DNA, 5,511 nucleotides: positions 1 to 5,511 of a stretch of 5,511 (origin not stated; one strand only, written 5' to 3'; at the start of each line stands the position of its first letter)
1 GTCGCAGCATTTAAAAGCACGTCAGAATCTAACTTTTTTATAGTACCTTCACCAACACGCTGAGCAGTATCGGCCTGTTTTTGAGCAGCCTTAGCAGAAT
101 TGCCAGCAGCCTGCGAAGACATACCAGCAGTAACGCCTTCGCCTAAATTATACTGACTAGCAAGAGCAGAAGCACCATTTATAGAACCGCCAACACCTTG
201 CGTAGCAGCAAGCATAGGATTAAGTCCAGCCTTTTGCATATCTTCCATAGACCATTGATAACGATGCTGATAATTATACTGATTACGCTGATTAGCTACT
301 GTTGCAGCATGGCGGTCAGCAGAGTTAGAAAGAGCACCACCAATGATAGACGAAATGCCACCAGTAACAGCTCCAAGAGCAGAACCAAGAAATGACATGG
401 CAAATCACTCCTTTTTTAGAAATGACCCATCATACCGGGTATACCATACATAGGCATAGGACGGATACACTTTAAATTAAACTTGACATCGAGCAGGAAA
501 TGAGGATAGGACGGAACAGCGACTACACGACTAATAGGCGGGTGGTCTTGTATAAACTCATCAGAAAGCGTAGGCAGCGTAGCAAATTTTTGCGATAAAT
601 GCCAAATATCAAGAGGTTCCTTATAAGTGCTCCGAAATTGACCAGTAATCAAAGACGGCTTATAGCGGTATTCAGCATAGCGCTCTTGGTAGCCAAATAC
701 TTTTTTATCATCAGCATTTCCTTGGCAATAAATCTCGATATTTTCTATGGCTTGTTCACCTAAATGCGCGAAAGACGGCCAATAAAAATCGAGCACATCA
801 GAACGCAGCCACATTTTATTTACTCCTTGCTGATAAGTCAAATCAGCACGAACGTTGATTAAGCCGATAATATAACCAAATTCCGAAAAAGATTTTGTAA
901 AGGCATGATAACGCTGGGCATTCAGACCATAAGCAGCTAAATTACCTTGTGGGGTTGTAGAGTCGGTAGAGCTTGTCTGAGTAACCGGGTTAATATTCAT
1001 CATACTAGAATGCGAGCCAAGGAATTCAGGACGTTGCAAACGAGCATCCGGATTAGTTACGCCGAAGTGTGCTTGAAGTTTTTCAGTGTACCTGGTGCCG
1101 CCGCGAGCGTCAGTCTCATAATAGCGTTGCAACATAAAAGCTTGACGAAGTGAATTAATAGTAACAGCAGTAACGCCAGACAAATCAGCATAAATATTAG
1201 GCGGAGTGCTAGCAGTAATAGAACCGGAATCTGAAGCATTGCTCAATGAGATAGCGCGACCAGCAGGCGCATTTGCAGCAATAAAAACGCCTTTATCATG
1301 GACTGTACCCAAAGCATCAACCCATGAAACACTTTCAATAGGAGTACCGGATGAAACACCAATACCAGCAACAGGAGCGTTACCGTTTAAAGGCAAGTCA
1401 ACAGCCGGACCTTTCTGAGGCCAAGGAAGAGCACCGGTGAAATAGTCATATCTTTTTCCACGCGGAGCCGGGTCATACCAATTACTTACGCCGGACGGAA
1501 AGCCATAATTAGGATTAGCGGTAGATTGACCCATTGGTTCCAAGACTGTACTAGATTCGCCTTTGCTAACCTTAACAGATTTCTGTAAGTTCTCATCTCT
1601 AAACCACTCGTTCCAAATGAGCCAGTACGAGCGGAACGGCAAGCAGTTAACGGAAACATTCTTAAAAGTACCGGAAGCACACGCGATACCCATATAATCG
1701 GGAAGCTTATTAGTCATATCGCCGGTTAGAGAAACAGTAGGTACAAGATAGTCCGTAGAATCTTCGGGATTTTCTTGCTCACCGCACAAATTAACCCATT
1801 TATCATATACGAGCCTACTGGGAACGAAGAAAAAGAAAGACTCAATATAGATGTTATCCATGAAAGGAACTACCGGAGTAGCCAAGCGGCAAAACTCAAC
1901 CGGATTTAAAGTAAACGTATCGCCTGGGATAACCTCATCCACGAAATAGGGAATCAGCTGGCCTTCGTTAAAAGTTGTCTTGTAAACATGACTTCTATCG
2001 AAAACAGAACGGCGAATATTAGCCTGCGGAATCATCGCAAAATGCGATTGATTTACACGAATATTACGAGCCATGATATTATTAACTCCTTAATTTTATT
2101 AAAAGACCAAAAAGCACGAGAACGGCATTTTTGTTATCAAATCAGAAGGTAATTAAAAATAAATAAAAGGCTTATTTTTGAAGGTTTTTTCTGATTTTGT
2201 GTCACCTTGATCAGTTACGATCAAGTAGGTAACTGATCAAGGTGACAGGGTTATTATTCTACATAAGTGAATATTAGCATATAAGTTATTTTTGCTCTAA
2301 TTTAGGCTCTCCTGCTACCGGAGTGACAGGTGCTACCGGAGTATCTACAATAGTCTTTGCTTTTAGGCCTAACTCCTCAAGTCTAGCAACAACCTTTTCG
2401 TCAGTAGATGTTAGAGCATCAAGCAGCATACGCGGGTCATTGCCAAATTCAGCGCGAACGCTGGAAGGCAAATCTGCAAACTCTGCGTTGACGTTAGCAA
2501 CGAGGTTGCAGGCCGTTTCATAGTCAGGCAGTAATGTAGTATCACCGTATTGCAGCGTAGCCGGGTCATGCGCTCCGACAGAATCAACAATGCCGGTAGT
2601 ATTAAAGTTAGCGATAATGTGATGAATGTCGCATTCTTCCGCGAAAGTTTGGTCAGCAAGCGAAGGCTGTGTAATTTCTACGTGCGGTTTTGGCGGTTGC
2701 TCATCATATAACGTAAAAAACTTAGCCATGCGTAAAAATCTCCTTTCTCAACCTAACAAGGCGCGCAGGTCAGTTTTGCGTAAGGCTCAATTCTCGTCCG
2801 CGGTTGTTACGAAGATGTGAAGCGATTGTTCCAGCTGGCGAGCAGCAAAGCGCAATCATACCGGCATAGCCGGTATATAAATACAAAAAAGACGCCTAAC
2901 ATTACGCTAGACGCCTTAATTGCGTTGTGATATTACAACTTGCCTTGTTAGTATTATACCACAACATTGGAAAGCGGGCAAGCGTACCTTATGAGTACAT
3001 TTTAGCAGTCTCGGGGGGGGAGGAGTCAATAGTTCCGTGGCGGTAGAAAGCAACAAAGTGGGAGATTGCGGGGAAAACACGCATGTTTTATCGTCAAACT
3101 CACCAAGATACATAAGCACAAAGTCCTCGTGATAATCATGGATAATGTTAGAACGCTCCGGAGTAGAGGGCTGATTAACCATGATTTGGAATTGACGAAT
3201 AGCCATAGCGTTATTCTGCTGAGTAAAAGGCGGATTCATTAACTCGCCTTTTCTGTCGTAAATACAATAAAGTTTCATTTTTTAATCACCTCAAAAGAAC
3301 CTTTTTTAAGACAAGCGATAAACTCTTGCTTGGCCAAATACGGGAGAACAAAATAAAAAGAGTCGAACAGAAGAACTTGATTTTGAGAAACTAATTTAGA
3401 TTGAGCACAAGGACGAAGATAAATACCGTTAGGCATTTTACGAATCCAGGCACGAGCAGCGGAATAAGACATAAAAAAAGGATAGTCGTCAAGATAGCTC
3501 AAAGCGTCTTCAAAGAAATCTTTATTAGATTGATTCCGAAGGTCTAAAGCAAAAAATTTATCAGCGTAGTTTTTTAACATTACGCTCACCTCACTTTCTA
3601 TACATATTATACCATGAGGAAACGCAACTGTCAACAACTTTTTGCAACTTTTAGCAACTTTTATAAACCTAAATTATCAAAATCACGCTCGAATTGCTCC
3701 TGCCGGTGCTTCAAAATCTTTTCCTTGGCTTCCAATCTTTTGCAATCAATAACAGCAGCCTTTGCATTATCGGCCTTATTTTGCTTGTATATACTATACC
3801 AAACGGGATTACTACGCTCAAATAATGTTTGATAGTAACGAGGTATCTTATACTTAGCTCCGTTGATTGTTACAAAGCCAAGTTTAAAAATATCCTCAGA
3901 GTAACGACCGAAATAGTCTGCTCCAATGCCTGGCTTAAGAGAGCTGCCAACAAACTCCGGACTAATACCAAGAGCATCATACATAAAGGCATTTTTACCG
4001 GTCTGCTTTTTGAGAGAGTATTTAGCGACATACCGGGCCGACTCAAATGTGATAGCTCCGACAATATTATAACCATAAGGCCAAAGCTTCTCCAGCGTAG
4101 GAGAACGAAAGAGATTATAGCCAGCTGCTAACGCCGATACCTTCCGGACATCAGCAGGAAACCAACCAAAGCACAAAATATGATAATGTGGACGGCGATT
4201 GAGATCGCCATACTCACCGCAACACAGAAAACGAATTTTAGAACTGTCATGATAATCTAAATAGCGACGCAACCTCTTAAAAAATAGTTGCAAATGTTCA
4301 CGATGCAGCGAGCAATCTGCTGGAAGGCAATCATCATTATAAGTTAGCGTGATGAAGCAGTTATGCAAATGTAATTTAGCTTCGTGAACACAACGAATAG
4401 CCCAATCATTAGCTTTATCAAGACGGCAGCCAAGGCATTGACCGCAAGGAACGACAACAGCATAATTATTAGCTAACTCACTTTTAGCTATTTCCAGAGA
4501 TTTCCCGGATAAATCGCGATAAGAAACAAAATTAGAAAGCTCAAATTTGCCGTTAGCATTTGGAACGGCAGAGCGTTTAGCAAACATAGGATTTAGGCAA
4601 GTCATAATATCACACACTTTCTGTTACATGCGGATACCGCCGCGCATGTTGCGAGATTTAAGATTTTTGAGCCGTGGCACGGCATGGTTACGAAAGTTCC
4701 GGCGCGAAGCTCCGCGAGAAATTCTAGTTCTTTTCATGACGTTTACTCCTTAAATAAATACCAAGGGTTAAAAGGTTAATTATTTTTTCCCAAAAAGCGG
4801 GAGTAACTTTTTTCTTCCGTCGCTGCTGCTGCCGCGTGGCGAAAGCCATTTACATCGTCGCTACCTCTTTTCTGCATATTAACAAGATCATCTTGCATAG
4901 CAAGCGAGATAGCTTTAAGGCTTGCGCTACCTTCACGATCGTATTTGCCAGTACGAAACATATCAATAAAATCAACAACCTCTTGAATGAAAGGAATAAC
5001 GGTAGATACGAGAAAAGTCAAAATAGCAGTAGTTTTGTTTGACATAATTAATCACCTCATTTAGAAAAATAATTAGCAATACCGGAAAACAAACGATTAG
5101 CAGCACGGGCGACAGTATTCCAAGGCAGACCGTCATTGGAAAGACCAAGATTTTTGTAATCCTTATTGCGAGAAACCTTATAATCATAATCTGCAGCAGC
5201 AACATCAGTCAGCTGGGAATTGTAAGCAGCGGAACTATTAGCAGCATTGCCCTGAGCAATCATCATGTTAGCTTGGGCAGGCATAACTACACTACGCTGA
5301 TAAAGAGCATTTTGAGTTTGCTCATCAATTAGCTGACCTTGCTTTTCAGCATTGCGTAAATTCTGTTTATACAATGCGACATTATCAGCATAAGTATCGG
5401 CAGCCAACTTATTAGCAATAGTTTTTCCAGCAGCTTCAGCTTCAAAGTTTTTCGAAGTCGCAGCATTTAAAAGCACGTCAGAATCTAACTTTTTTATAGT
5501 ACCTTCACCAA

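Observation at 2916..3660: Accessory two-gene cassette with its own perfect sigma70 promoter, translationally coupled, between rep and the structural genes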

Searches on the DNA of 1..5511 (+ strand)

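Call 6: search_dna_similar(query=window:1-5511:+, collection=phages, mode=distant, max_rows=25)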
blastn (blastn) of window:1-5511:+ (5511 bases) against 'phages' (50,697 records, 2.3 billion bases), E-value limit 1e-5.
Records with a match: 629; places in all: 630; records where one place covers at least 80% of the query: 0.
Best place of each record, by identity: 80-90% 19; 60-80% 610.
By first word of the organism name: Microviridae 234; bajarodmic 101; Dulem 67; Blackfly 45; Gokushovirus 29; Gokushovirinae 28; robinz 24; Dipodfec 16; Capybara 13; Apis 12; and 19 more.
By host as written in the record: - 216; Ciona robusta 92; Peromyscus fraterculus 51; Austrosimulium ungulatum 45; Varecia variegata 37; Homo sapiens 26; Petroica australis 24; porcine 16; and 35 more.
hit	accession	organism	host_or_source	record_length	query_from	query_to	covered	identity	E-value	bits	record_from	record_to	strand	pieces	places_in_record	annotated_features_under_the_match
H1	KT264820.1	Gokushovirus WZ-2015a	mink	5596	53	5036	49%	67.9%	2e-158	838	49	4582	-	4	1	VP1 | VP4 | VP2 | VP5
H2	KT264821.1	Gokushovirus WZ-2015a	monkey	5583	202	5058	31%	71.0%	2e-113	805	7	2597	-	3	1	VP1 | VP2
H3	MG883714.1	Microviridae sp.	pig feces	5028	158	1998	27%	67.2%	1e-78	445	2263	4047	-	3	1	putative VP1 | putative VP2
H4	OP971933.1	Microviridae sp.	Human feces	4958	165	5049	26%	66.9%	9e-55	370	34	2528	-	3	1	VP1: major capsid protein | VP2: DNA pilot protein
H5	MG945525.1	Microviridae sp.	pig feces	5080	158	1993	25%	69.0%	4e-84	514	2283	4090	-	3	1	similar to VP1 | similar to VP2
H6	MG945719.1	Microviridae sp.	pig feces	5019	384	1998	24%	68.5%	1e-77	485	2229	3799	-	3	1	similar to VP1 | similar to VP2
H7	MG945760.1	Microviridae sp.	pig feces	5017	165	5061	24%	68.0%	1e-59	402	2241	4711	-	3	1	similar to VP1 | similar to VP2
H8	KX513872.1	Human gut gokushovirus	Homo sapiens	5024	166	5047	23%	68.9%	2e-74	433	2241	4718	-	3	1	putative VP1 | putative VP2 | hypothetical protein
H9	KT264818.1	Gokushovirus WZ-2015a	Homo sapiens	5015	165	1990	22%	67.4%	2e-55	361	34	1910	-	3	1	VP1 | VP2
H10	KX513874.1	Human gut gokushovirus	Homo sapiens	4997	179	1981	21%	68.6%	2e-55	424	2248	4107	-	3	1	putative VP1 | putative VP2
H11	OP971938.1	Microviridae sp.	Human feces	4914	165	1991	22%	67.4%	2e-50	356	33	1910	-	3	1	VP1: major capsid protein | VP2: DNA pilot protein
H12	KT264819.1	Gokushovirus WZ-2015a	Homo sapiens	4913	165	1990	22%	65.4%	6e-38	248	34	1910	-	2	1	VP1 | VP2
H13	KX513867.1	Human gut gokushovirus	Homo sapiens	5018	165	1991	21%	67.5%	9e-61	330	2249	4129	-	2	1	putative VP1 | putative VP2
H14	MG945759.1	Microviridae sp.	human feces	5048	165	1990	21%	67.3%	2e-62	339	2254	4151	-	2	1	similar to VP1 | similar to VP2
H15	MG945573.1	Microviridae sp.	dog feces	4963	166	1990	21%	67.4%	2e-62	332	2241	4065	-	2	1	similar to VP1 | similar to VP2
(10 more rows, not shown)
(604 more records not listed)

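Call 55: search_dna_similar(query=L038:1-20225:+, collection=phages, mode=near, max_rows=10)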
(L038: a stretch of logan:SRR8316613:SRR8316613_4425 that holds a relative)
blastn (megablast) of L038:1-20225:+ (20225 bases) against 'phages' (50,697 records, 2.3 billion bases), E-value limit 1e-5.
No match.
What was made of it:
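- Tried and rejected: The large-element DNA had no match in phages by megablast (call 55).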

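Call 86: search_rna_families(source=window, threshold=evalue, max_evalue=0.1)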
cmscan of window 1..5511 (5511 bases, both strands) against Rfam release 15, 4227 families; matches with E-value up to 0.1: 0.
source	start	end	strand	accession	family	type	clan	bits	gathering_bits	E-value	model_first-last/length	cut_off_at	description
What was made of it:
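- Tried and rejected: Rfam found none in the window (call 86).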

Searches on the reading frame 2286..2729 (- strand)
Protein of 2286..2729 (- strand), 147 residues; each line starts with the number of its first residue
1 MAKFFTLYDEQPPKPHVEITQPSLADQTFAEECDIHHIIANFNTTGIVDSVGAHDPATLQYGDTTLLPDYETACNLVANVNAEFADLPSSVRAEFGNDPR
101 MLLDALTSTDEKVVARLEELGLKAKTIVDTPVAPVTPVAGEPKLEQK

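Call 4: search_protein_families(library=phrogs, proteins=[window:2286-2729:-], max_evalue=0.1)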
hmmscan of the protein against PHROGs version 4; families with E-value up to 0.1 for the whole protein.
window:2286-2729:- (147 aa): 1 family
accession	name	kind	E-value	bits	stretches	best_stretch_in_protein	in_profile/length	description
phrog_1642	-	head and packaging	1.2e-33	117.2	1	1-140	3-136/152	virion structural protein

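Call 5: search_protein_families(library=pfam, proteins=[window:2286-2729:-], max_evalue=0.1)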
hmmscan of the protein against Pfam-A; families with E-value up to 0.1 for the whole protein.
window:2286-2729:- (147 aa): 1 family
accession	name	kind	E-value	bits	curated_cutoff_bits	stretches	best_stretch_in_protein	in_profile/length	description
PF09675.16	Chlamy_scaf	-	7.2e-26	91.3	25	1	8-125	3-116/134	Chlamydia-phage Chp2 scaffold (Chlamy_scaf)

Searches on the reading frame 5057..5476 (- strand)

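Call 4: search_protein_families(library=phrogs, proteins=[window:5057-5476:-], max_evalue=0.1)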
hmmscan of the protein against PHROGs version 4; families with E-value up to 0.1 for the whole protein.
window:5057-5476:- (139 aa): 2 families
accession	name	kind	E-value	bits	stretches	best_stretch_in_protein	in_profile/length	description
phrog_8693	-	tail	1.2e-06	29.7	1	4-101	124-221/258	pilot protein for DNA ejection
phrog_22614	-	unknown function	0.03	15.3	1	67-103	35-71/87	-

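Call 5: search_protein_families(library=pfam, proteins=[window:5057-5476:-], max_evalue=0.1)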
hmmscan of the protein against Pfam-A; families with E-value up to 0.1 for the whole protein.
window:5057-5476:- (139 aa): 1 family
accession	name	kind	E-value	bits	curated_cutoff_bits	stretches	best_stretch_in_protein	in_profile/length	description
PF23913.1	DUF7255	-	0.064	13.3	27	1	19-112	47-143/156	Family of unknown function (DUF7255)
